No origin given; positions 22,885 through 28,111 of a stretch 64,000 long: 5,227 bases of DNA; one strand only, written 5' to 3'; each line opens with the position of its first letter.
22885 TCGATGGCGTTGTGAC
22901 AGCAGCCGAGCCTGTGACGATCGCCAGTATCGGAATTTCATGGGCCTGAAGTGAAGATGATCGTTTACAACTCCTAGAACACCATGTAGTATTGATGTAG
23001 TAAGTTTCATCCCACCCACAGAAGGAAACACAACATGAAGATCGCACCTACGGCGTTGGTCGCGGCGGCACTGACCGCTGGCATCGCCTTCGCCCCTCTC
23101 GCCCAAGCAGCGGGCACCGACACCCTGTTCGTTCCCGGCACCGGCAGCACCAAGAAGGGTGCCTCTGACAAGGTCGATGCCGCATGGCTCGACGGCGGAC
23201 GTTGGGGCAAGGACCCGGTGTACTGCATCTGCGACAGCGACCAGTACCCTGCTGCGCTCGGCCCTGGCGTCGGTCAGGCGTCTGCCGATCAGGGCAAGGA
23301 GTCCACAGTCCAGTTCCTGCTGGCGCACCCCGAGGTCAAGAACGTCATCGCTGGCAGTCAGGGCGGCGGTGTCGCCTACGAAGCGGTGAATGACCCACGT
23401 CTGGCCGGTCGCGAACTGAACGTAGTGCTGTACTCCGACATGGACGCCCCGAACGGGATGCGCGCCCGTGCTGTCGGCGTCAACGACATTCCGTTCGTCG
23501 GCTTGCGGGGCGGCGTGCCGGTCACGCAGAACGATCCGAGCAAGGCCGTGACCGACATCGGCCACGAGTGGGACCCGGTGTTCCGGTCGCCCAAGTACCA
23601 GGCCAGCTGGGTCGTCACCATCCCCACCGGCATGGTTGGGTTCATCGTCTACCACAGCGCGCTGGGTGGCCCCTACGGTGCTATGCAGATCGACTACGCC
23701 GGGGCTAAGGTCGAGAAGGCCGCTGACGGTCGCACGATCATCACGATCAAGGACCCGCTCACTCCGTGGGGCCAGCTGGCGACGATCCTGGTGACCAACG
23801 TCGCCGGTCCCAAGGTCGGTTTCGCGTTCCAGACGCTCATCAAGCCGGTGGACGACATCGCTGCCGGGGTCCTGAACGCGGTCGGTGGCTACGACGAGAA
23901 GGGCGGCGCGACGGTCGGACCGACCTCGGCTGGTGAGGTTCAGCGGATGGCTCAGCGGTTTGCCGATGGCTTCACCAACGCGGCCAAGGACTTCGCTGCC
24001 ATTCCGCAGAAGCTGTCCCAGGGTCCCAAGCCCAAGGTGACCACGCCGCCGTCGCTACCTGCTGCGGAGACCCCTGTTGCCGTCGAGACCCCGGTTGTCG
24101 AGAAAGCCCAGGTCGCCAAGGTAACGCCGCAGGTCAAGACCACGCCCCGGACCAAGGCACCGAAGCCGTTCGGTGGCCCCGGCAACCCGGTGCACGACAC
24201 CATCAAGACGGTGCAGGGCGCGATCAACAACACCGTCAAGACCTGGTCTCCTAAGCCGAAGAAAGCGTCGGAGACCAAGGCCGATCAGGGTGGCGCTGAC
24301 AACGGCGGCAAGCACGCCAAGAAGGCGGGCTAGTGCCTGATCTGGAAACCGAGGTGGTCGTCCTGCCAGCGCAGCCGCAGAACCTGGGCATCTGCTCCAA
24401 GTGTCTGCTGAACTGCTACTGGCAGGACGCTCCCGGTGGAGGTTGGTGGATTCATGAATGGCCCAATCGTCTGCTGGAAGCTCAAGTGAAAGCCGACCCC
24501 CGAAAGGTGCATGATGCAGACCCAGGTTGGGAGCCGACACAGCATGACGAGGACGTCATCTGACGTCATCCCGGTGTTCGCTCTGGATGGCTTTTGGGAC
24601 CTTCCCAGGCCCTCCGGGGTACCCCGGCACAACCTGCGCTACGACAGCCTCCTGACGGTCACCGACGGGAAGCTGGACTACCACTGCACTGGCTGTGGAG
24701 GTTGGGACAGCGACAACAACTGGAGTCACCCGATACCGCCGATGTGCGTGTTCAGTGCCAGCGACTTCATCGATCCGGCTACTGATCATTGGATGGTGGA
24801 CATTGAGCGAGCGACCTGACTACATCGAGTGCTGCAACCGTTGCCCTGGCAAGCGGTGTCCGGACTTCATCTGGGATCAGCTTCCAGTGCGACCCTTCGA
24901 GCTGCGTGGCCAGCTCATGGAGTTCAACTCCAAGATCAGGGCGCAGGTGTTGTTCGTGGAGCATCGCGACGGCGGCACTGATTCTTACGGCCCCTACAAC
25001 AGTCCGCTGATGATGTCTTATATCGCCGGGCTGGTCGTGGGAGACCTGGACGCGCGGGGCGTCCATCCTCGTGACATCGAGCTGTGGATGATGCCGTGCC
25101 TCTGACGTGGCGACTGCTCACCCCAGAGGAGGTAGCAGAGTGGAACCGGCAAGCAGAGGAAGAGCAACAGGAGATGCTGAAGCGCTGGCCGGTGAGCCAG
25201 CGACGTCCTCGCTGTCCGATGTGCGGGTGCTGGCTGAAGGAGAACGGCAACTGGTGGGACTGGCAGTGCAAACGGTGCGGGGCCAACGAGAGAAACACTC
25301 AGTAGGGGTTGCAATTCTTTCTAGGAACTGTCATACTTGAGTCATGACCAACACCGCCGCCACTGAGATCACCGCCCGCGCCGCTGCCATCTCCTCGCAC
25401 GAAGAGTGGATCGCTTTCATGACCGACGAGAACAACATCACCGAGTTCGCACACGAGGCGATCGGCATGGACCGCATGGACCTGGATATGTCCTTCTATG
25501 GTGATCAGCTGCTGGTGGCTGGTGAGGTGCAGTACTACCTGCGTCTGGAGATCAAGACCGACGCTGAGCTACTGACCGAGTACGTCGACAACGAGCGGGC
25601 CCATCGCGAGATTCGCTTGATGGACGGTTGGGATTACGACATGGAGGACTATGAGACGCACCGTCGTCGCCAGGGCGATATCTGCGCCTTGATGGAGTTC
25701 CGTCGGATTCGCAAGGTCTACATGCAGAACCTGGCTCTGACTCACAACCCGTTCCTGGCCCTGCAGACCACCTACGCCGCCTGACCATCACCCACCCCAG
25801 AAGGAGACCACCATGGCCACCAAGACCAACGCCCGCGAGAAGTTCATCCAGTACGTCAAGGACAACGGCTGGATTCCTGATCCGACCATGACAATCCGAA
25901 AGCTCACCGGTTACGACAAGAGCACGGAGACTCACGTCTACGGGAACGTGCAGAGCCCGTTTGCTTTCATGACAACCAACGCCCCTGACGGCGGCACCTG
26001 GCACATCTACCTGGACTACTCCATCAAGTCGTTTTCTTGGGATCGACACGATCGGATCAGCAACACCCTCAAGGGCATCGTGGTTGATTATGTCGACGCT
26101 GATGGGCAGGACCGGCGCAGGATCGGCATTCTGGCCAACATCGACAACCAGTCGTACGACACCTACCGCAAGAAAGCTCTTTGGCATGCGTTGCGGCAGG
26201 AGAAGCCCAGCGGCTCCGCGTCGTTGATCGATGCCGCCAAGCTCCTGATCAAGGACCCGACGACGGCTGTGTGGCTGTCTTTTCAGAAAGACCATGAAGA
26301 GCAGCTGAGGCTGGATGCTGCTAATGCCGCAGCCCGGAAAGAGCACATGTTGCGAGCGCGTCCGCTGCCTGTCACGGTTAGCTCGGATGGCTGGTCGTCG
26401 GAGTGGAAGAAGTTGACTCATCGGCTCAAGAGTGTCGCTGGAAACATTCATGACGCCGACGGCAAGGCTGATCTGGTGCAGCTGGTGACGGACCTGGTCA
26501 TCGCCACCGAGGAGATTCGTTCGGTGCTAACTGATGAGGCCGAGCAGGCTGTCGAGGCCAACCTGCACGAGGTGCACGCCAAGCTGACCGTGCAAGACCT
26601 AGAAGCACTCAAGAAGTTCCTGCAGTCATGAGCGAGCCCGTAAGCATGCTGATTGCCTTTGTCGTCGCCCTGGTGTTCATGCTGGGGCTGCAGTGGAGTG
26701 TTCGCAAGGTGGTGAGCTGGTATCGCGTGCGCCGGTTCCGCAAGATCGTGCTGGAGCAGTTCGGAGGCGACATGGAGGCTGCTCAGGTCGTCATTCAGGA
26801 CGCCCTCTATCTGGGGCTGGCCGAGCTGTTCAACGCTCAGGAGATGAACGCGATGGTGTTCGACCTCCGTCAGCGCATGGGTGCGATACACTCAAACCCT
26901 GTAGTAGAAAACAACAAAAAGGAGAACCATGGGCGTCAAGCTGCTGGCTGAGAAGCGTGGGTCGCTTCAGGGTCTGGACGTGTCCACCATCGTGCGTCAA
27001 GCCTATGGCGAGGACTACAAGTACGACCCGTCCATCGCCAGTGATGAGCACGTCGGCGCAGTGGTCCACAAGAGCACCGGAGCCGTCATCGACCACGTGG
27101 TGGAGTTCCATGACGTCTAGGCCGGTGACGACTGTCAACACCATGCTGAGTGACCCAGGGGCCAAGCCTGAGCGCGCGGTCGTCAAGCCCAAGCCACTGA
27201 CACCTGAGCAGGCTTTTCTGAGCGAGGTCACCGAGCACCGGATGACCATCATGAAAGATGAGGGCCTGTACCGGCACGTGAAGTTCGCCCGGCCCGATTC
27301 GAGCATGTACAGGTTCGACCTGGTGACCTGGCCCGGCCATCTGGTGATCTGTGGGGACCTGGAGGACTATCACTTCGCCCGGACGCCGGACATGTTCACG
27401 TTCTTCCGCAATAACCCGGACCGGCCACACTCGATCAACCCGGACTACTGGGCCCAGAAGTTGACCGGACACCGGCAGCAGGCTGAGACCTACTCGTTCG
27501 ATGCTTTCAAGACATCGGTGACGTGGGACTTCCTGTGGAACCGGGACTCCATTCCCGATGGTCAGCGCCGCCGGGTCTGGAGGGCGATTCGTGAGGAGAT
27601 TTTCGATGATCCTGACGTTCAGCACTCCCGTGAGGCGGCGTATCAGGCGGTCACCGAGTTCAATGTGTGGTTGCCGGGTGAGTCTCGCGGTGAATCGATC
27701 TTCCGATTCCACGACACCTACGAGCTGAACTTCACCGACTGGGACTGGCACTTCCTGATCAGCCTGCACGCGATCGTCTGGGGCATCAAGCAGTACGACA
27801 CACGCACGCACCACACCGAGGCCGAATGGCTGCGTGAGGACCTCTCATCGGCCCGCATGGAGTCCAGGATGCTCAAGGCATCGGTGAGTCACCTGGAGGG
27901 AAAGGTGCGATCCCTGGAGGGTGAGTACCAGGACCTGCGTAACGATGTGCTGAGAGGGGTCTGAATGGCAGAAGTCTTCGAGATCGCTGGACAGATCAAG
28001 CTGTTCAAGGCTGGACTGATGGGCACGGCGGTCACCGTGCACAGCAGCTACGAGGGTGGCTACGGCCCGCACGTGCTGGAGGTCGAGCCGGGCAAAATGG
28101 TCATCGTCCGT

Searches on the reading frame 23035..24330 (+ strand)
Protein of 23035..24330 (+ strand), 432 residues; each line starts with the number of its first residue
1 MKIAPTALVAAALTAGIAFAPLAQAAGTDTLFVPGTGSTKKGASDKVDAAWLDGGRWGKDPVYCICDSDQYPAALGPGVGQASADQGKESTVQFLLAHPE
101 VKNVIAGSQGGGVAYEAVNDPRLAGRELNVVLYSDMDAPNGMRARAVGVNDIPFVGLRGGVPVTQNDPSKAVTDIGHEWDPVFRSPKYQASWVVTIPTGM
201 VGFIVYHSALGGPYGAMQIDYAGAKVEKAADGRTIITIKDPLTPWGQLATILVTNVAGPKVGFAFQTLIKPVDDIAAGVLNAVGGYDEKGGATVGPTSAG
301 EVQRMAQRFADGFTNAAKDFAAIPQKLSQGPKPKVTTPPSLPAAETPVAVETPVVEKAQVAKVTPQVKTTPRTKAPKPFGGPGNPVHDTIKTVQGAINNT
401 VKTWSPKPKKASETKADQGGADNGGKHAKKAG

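Call 45: search_protein_families(library=pfam, proteins=[window:23035-24330:+], max_evalue=0.01)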
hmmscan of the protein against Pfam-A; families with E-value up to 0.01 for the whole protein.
window:23035-24330:+ (432 aa): 0 families

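Call 75: search_protein_families(library=phrogs, proteins=[window:23035-24330:+], max_evalue=0.001)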
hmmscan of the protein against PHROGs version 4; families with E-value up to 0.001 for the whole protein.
window:23035-24330:+ (432 aa): 1 family
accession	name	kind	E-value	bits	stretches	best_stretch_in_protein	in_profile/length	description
phrog_9390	-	DNA, RNA and nucleotide metabolism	2.3e-05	24.8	1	3-214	4-197/330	DNA binding protein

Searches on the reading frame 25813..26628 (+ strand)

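Call 45: search_protein_families(library=pfam, proteins=[window:25813-26628:+], max_evalue=0.01)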
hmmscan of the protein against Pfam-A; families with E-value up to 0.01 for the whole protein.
window:25813-26628:+ (272 aa): 0 families

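Call 75: search_protein_families(library=phrogs, proteins=[window:25813-26628:+], max_evalue=0.001)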
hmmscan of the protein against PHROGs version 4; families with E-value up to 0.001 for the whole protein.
window:25813-26628:+ (272 aa): 1 family
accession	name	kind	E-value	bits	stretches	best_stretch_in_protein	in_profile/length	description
phrog_3020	-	unknown function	8.2e-28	98.6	1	7-249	3-221/231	-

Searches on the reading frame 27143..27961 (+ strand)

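Call 75: search_protein_families(library=phrogs, proteins=[window:27143-27961:+], max_evalue=0.001)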
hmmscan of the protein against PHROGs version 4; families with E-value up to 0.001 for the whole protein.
window:27143-27961:+ (273 aa): 1 family
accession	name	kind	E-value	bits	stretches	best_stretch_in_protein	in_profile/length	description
phrog_4657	-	unknown function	6.1e-71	239.9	1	21-229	9-218/221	-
